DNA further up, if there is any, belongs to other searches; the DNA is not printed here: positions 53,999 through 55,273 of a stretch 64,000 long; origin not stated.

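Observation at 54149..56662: KwaB-like (DUF4868) gene without KwaA, wedged between an MMPL transporter and a Pif1-family helicase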

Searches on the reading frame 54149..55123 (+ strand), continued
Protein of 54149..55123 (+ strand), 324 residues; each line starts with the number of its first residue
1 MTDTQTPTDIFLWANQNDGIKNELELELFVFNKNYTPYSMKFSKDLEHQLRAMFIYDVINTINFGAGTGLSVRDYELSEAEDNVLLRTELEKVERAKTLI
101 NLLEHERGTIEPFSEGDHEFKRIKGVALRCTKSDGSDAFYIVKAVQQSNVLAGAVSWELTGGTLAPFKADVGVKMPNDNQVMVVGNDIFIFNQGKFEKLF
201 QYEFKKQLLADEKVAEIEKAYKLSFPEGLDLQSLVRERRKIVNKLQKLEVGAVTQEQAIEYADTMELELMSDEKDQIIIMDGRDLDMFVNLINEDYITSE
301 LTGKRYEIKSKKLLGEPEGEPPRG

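Call 19: find_encoding_contigs(protein=P0166, flank=5000, max_places=3)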
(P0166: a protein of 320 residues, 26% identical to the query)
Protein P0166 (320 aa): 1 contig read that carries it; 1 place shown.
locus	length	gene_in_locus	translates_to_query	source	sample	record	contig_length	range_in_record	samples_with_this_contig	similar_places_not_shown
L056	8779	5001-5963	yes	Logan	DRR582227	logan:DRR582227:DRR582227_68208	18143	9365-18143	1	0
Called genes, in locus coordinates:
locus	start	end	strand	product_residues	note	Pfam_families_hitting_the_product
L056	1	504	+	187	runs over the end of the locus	PF18896:SLT_3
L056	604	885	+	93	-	-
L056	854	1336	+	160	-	PF01844:HNH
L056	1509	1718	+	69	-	-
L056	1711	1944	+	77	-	-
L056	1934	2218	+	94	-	-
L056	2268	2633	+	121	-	-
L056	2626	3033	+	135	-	-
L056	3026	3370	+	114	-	-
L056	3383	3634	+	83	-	-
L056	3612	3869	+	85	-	-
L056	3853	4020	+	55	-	-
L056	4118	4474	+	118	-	-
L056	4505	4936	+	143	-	-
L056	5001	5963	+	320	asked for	PF16162:KwaB (weak)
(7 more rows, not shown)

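Call 21: find_encoding_contigs(protein=P0124, flank=5000, max_places=3)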
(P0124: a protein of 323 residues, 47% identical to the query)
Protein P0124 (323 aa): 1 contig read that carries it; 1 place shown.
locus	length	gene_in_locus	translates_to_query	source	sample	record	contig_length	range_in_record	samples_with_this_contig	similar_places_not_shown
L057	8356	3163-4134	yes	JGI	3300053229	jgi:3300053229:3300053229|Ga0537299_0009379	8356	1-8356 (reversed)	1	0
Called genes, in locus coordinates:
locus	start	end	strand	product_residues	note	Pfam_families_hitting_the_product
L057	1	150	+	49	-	?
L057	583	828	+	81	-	-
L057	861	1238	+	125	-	PF01464:SLT, PF18896:SLT_3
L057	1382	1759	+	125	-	-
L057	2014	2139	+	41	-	-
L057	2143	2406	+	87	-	-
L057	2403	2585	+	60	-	-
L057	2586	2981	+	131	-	-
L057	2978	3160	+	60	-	-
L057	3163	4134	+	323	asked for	PF16162:KwaB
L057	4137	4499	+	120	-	-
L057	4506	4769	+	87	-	-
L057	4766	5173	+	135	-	-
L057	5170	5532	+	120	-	-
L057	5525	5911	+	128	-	PF05866:RusA (weak)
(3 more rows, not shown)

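Call 22: find_encoding_contigs(protein=P0131, flank=5000, max_places=3)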
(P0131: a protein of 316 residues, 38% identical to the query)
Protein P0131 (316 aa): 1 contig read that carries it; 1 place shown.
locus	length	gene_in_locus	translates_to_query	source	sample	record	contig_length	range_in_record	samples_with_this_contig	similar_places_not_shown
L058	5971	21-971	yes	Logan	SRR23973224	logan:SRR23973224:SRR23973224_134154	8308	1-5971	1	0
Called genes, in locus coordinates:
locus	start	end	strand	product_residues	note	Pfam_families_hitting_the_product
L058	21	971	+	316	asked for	PF16162:KwaB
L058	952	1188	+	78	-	-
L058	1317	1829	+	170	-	PF02661:Fic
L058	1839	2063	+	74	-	-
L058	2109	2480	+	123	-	-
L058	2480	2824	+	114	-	-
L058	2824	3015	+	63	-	-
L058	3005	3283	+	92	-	-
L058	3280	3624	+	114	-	-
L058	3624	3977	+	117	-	-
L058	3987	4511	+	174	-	-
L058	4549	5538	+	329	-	-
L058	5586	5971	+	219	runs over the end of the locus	PF02195:ParB_N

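Call 23: find_encoding_contigs(protein=P0138, flank=5000, max_places=3)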
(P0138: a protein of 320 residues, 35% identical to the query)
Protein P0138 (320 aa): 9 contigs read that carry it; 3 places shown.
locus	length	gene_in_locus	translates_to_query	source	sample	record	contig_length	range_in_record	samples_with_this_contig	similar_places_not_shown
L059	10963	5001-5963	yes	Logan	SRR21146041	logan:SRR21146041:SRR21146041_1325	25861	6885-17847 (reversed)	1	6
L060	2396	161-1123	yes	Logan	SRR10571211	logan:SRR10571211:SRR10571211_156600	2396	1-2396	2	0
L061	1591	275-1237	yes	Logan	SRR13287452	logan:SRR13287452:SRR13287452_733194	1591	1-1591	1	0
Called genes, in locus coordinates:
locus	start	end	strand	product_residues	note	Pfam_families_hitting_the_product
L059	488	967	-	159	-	PF04480:DUF559, PF18741:MTES_1575 (weak)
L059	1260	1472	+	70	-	-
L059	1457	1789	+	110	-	-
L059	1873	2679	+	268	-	-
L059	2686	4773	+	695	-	PF12705:PDDEXK_1, PF17854:FtsK_alpha, PF01580:FtsK_SpoIIIE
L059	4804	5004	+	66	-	-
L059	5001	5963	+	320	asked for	PF16162:KwaB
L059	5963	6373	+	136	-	-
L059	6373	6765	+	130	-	-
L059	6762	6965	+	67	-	-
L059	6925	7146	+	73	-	-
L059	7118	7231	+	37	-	-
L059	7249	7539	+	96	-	-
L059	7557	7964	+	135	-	-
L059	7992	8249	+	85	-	-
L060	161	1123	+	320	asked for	PF16162:KwaB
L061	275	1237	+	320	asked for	PF16162:KwaB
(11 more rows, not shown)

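Call 26: search_solved_structures(query=A1, max_evalue=1, show_alignments=2)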
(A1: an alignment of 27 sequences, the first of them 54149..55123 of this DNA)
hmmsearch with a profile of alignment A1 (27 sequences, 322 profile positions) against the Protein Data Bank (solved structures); distinct sequences matched with E-value up to 1: 6.
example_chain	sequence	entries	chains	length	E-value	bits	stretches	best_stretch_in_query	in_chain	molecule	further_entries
9o0i_H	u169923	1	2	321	6.4e-11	45.2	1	77-316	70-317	Kiwa protein KwaB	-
9mrx_K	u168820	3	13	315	3.4e-10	42.8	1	77-313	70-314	Kiwa protein KwaB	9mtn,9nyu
5d60_A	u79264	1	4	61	0.013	17.9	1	200-245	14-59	Putative transcription factor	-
4py5_A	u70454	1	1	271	0.028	16.8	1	210-248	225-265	Ribonuclease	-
5d5y_B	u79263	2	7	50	0.15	14.4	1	200-235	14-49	Putative transcription factor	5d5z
3okq_A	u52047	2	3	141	0.67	12.3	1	203-271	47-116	Bud site selection protein 6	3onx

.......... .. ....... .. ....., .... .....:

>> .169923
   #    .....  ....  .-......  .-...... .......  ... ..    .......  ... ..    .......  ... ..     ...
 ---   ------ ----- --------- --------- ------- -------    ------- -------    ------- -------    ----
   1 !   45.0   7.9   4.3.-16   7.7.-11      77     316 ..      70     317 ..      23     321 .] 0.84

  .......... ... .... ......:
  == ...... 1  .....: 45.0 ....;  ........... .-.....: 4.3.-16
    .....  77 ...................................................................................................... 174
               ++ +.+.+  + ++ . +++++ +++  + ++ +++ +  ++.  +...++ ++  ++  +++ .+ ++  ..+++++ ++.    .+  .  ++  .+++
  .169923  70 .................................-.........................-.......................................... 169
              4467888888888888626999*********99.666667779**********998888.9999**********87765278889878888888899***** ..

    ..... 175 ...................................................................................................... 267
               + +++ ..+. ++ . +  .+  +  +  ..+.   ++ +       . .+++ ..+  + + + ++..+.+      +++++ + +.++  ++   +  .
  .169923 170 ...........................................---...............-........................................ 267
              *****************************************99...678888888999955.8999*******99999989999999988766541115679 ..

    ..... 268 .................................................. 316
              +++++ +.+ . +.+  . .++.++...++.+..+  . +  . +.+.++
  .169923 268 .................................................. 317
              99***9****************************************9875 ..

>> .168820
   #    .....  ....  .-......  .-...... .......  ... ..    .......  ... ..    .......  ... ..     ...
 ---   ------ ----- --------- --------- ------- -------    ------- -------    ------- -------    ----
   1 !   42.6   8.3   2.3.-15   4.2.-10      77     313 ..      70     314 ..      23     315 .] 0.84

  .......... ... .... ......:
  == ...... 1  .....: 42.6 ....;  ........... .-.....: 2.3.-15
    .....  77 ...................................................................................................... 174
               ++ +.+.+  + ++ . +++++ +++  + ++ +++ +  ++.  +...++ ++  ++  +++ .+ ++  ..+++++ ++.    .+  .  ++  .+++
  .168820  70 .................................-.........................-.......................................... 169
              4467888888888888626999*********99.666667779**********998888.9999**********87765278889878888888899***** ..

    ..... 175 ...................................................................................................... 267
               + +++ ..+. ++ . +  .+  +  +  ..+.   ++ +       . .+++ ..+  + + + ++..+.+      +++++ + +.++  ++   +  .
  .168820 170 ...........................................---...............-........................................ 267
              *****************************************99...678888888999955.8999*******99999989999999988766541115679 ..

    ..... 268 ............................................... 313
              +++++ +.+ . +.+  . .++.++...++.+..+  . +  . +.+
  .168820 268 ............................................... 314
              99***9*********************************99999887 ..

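Call 36: predict_structure(alignment_id=A1)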
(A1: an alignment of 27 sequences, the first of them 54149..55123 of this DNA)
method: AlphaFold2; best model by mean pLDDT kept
length: 324 residues; sequences in the alignment: 27
mean_pLDDT: 88.0   pTM: 0.78
mean pLDDT of the five models: 88.0, 87.9, 87.1, 86.2, 84.6
residues with pLDDT >= 90: 163; 70-90: 147; 50-70: 4; < 50: 10
segments of 3 or more residues with pLDDT < 50: 1-3, 318-324
pLDDT, mean of each block of 10 residues (from residue 1): 72 94 95 95 92 95 94 91 94 96 93 87 94 88 91 83 87 90 97 94 87 91 91 86 86 87 84 89 88 83 78 61 40
secondary structure, 60 per line:
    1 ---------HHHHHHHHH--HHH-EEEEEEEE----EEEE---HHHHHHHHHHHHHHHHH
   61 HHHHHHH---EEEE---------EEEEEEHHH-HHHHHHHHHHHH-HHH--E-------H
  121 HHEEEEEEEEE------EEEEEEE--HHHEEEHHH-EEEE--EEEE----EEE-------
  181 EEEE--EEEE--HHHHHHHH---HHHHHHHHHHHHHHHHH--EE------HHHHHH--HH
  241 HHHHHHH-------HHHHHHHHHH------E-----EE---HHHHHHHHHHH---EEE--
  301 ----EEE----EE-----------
elements in order: H10-18 E25-32 E37-40 H44-67 E71-74 E84-89 H94-105 E123-131 E138-144 E150-152 E157-160 E163-166 E171-173 E181-184 E187-190 H193-200 H204-220 H231-236 H239-247 H255-264 H282-292 E296-298 E305-307

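Call 39: fold_search(model_id=the predicted structure, library=pdb)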
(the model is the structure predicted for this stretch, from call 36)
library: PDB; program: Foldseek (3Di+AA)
matches with E <= 10: 350; with E <= 0.001: 6
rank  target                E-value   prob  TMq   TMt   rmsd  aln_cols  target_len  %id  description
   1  9mrx_D                2.3e-13  1.00  0.45  0.46  12.5       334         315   13  Cryo-EM structure of KwaA-KwaB complex (released 2025-08-06)
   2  9mtn_K                2.8e-13  1.00  0.45  0.48  12.4       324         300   14  Crystal structure of KwaB (released 2025-08-06)
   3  9nyu_A                2.8e-13  1.00  0.44  0.45  11.9       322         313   14  Crystal structure of KwaB dimer (released 2025-08-06)
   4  9mtn_A                5.3e-13  1.00  0.47  0.49  12.2       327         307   14  Crystal structure of KwaB (released 2025-08-06)
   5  9mtn_C                6.7e-13  1.00  0.47  0.51  12.2       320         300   14  Crystal structure of KwaB (released 2025-08-06)
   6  9mtn_B                1.4e-12  1.00  0.46  0.49  12.3       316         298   14  Crystal structure of KwaB (released 2025-08-06)
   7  7tdz_A                2.5e-01  0.04  0.10  0.04  19.4       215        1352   10  Cryo-EM model of protomer of the cytoplasmic ring of the nuclear pore complex from Xenopus laevis (released 2022-06-22)
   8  5luv_B                5.1e-01  0.04  0.11  0.19  19.8       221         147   13  Short LOV protein W619_1 in apo-state (released 2017-02-22)
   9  7pub_Fi               5.4e-01  0.03  0.08  0.06  13.2       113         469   12  Late assembly intermediate of the Trypanosoma brucei mitoribosomal small subunit (released 2022-05-04)
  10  6rre_E                5.4e-01  0.02  0.10  0.08  25.9       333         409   10  SidD, deAMPylase from Legionella pneumophila (released 2020-10-07)
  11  7d7f_A                9.2e-01  0.02  0.11  0.08  25.0       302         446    7  Structure of PKD1L3-CTD/PKD2L1 in calcium-bound state (released 2021-09-01)
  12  5fql_A                9.8e-01  0.11  0.09  0.06   9.1        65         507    9  Insights into Hunter syndrome from the structure of iduronate-2- sulfatase (released 2017-01-18)
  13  4di2_B                9.8e-01  0.04  0.12  0.11  18.0       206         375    9  Crystal structure of BACE1 in complex with hydroxyethylamine inhibitor 37 (released 2012-10-10)
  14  1w50                  9.8e-01  0.04  0.12  0.11  17.8       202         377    9  Apo Structure of BACE (Beta Secretase) (released 2004-09-23)
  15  4qvb_A                1.0e+00  0.14  0.16  0.32  11.6       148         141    8  Mycobacterium tuberculosis protein Rv1155 in complex with co-enzyme F420 (released 2015-02-25)
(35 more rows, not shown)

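Call 40: fold_search(model_id=the predicted structure, library=viral)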
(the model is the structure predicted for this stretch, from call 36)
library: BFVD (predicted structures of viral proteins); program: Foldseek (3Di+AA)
matches with E <= 10: 387; with E <= 0.001: 2
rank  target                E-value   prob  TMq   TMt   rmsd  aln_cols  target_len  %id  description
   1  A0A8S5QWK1            1.6e-32  1.00  0.63  0.93   2.9       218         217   59  Uncharacterized protein (Fragment) [Siphoviridae sp. ctQNW6]
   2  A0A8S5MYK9            6.9e-09  1.00  0.43  0.44   7.5       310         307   14  Uncharacterized protein (Fragment) [Siphoviridae sp. ctYyB9]
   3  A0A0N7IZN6            1.8e-02  0.28  0.15  0.09  22.3       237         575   10  Polyprotein (Fragment) [Sugarcane streak mosaic virus]
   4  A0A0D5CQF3            7.2e-02  0.21  0.14  0.21  18.2       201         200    9  Coat protein (Fragment) [Sugarcane streak mosaic virus]
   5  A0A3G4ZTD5            8.1e-02  0.47  0.15  0.12  10.8       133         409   12  Desaturase [Barrevirus sp.]
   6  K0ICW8                9.7e-02  0.20  0.14  0.09  19.4       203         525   10  Polyprotein (Fragment) [Sugarcane streak mosaic virus]
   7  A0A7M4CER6            1.0e-01  0.08  0.17  0.08  17.5       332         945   11  mRNA-capping enzyme [Pyramimonas orientalis virus 01B]
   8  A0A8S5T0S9            1.3e-01  0.05  0.10  0.07  24.8       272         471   12  Baseplate wedge protein [Myoviridae sp. ctWb16]
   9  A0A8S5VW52            2.2e-01  0.18  0.12  0.23  15.2       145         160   10  (no name in the UniProt tables at hand)
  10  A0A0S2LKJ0            4.5e-01  0.11  0.14  0.18  13.5       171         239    8  Polyprotein (Fragment) [Peru tomato mosaic virus]
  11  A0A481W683            4.8e-01  0.25  0.18  0.35  13.8       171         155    6  Uncharacterized protein [Fusobacterium phage Fnu1]
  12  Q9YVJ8                5.4e-01  0.06  0.07  0.10  14.8       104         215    9  FHA domain-containing protein [Melanoplus sanguinipes entomopoxvirus]
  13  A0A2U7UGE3            5.7e-01  0.12  0.16  0.25  14.0       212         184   10  Uncharacterized protein [Pandoravirus macleodensis]
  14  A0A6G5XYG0            5.7e-01  0.09  0.12  0.10  14.5       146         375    9  (no name in the UniProt tables at hand)
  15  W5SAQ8                5.7e-01  0.06  0.10  0.15  18.5       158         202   11  Uncharacterized protein [Pithovirus sibericum]
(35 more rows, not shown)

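Call 42: search_dna_similar(query=window:54149-55123:+, collection=phages, mode=protein, max_evalue=0.001, max_rows=30)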
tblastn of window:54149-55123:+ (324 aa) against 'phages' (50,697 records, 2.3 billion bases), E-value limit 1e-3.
No match.
